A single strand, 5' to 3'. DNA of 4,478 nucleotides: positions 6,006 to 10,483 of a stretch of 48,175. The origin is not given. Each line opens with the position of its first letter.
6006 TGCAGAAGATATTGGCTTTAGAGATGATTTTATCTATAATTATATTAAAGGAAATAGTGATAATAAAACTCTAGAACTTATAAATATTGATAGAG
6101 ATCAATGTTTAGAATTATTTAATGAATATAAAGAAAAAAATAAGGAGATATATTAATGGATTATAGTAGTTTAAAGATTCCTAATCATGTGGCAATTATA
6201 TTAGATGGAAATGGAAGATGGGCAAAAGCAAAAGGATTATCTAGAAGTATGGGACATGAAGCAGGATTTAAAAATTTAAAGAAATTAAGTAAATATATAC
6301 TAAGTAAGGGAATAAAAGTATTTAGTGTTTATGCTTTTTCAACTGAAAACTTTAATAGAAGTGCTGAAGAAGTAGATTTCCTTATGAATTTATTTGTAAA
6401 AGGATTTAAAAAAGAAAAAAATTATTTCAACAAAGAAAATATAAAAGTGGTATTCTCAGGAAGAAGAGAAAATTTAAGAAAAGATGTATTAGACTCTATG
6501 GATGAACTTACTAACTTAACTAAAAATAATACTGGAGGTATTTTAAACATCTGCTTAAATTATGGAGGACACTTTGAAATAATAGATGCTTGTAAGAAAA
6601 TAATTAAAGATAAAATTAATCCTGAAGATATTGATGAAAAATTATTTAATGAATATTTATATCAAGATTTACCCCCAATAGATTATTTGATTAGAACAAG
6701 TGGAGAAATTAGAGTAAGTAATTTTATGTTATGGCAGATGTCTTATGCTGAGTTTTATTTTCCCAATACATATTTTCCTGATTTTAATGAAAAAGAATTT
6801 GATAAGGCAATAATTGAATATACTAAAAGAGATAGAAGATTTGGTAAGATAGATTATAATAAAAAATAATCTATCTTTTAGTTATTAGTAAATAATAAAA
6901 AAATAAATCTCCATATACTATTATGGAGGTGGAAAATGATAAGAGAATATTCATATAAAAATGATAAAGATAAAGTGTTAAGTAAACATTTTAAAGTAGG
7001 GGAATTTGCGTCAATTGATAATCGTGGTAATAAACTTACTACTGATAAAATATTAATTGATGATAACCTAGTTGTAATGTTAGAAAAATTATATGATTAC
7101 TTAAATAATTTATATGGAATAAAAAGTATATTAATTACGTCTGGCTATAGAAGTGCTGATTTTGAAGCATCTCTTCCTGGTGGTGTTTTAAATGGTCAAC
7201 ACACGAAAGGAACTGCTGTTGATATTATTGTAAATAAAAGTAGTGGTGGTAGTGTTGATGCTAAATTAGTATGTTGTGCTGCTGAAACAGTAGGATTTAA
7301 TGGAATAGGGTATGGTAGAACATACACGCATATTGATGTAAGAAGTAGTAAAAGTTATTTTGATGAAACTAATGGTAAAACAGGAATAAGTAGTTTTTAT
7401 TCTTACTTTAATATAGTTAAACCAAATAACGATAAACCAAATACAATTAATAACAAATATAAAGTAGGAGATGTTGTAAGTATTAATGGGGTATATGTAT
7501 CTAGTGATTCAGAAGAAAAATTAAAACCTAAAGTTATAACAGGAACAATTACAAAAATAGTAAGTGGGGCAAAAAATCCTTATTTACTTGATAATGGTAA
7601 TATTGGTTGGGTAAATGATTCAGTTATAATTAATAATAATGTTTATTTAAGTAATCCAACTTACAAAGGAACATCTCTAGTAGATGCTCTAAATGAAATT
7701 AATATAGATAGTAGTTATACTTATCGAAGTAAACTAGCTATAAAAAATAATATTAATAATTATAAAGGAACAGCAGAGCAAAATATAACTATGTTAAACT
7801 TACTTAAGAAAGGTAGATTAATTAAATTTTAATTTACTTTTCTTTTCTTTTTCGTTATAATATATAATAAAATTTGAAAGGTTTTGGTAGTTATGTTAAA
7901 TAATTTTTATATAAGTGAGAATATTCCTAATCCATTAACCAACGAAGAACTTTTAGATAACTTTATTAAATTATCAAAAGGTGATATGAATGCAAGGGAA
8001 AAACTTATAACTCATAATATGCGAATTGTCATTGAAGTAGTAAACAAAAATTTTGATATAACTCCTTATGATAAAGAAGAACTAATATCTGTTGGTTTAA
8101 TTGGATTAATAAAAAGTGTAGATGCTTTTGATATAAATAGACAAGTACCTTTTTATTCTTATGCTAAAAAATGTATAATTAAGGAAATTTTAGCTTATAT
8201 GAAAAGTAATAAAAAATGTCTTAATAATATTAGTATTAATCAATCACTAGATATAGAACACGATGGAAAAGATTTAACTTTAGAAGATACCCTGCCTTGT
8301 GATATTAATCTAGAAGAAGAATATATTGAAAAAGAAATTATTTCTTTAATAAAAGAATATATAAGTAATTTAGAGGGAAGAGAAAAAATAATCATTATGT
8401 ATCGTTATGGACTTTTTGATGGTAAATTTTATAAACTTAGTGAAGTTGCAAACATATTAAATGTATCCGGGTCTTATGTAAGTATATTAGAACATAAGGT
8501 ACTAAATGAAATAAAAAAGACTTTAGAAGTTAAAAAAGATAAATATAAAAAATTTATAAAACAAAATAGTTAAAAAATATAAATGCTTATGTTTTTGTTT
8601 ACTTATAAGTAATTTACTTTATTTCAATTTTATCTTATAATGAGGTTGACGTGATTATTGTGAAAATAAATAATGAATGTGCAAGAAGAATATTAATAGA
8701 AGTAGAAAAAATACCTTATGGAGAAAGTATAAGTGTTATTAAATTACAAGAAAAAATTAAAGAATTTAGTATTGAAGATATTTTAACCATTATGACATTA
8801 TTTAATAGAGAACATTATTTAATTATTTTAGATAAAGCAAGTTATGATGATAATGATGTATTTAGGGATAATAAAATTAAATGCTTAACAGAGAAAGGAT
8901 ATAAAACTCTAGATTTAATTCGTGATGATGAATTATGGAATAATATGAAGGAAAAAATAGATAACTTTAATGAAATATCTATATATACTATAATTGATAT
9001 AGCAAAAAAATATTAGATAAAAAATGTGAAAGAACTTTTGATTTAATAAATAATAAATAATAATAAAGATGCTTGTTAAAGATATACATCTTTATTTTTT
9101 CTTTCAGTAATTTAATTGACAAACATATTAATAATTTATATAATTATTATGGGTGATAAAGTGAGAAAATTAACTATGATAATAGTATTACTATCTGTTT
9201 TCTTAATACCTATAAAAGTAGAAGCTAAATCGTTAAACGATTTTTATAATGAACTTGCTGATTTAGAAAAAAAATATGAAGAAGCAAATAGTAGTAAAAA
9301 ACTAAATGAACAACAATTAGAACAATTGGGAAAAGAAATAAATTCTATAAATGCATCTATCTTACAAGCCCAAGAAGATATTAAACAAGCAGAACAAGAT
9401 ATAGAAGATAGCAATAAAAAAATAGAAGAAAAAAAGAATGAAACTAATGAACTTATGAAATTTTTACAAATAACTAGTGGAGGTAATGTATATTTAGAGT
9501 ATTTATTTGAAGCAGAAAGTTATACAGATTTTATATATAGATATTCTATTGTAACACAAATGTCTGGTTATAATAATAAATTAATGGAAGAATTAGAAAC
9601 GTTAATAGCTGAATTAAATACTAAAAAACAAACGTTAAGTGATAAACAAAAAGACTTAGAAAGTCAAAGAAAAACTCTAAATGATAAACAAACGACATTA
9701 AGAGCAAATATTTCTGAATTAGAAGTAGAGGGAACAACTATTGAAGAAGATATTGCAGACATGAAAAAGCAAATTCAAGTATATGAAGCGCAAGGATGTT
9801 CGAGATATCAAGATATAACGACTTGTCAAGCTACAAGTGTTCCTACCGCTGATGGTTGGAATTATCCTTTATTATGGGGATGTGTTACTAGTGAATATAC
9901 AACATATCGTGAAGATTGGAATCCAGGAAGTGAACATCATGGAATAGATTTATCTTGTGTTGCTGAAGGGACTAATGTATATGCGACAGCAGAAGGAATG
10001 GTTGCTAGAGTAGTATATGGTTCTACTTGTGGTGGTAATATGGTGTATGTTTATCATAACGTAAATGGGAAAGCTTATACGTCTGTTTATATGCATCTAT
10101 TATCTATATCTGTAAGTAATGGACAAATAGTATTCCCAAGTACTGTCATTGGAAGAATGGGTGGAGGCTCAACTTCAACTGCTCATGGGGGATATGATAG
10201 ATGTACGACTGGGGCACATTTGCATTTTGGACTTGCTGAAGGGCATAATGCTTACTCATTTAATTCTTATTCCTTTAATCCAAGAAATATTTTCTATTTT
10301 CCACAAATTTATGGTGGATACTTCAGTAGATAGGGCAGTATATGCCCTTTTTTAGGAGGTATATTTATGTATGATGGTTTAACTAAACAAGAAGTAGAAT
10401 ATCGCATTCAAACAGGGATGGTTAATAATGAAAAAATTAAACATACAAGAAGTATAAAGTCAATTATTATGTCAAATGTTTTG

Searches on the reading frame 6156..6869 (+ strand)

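Call 94: search_protein_families(library=pfam, proteins=[window:6156-6869:+], max_evalue=0.0001)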
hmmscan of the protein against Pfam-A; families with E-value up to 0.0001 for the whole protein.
window:6156-6869:+ (237 aa): 1 family
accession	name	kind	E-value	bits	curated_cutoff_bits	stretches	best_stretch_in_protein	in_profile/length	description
PF01255.24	Prenyltransf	-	3.1e-79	266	27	1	15-230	1-219/219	Putative undecaprenyl diphosphate synthase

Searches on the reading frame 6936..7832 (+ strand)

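Call 94: search_protein_families(library=pfam, proteins=[window:6936-7832:+], max_evalue=0.0001)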
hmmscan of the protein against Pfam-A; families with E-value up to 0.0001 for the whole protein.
window:6936-7832:+ (298 aa): 1 family
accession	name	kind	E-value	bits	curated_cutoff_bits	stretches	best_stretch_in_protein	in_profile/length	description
PF08291.16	Peptidase_M15_3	-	5e-09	36.7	23.2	1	45-134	25-108/108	Peptidase M15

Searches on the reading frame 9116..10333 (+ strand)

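Call 32: search_protein_families(library=pfam, proteins=[window:9116-10333:+], max_evalue=0.00001)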
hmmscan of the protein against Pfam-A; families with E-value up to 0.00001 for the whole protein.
window:9116-10333:+ (405 aa): 2 families
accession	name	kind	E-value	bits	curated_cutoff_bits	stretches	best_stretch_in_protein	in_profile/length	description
PF01551.29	Peptidase_M23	-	6.9e-17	61.9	28.7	1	273-378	2-92/96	Peptidase family M23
PF24568.1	CC_PcsB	-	3.4e-11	43.3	27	1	96-169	1-74/75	Peptidoglycan hydrolase PcsB, coiled-coil domain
